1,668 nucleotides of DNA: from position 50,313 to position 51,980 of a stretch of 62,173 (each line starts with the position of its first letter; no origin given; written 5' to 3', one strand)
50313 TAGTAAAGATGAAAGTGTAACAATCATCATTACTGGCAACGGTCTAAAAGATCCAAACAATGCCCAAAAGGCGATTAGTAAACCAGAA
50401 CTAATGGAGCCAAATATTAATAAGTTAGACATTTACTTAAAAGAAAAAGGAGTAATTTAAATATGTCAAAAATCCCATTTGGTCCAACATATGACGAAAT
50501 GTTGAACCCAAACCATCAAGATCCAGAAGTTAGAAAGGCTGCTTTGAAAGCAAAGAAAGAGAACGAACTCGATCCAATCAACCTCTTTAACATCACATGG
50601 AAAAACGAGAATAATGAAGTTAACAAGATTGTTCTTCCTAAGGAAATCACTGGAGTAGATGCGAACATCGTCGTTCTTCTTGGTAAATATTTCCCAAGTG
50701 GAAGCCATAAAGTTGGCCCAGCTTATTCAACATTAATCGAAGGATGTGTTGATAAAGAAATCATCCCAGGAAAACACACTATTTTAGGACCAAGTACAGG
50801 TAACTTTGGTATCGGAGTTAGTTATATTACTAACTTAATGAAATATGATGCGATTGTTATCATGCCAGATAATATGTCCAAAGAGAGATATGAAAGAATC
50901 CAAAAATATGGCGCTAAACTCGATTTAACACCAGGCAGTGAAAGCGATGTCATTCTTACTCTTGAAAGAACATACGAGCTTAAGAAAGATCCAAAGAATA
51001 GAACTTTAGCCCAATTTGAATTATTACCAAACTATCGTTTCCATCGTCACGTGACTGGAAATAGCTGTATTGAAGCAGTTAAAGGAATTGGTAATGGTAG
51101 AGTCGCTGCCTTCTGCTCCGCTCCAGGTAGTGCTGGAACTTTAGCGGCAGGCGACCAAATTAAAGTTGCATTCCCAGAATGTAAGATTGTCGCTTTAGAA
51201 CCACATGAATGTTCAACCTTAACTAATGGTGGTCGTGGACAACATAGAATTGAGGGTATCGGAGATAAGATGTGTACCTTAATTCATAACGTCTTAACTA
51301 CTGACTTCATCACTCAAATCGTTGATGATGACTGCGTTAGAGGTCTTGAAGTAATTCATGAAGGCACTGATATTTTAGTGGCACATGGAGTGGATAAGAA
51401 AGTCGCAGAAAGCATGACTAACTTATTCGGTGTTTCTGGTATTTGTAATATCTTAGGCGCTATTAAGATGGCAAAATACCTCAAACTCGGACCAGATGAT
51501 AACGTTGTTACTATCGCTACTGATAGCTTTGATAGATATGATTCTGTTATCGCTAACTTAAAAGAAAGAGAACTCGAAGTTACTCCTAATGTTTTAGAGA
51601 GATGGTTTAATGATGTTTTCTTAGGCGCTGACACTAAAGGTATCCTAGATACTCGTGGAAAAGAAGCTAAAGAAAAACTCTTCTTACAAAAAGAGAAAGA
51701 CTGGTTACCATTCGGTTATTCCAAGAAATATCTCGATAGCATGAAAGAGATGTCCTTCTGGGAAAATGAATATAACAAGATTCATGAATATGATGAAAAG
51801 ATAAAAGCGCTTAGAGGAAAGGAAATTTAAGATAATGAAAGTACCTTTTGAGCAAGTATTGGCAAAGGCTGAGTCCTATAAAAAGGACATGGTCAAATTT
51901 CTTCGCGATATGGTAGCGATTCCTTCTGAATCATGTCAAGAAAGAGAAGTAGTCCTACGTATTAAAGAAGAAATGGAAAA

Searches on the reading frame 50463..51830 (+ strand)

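Call 83: search_protein_families(library=pfam, proteins=[window:50463-51830:+], max_evalue=0.00001)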
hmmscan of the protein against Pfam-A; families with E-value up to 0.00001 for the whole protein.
window:50463-51830:+ (455 aa): 1 family
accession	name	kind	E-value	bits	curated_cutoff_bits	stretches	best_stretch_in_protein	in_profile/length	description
PF00291.31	PALP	-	7.6e-22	78.4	35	1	74-354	29-295/295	Pyridoxal-phosphate dependent enzyme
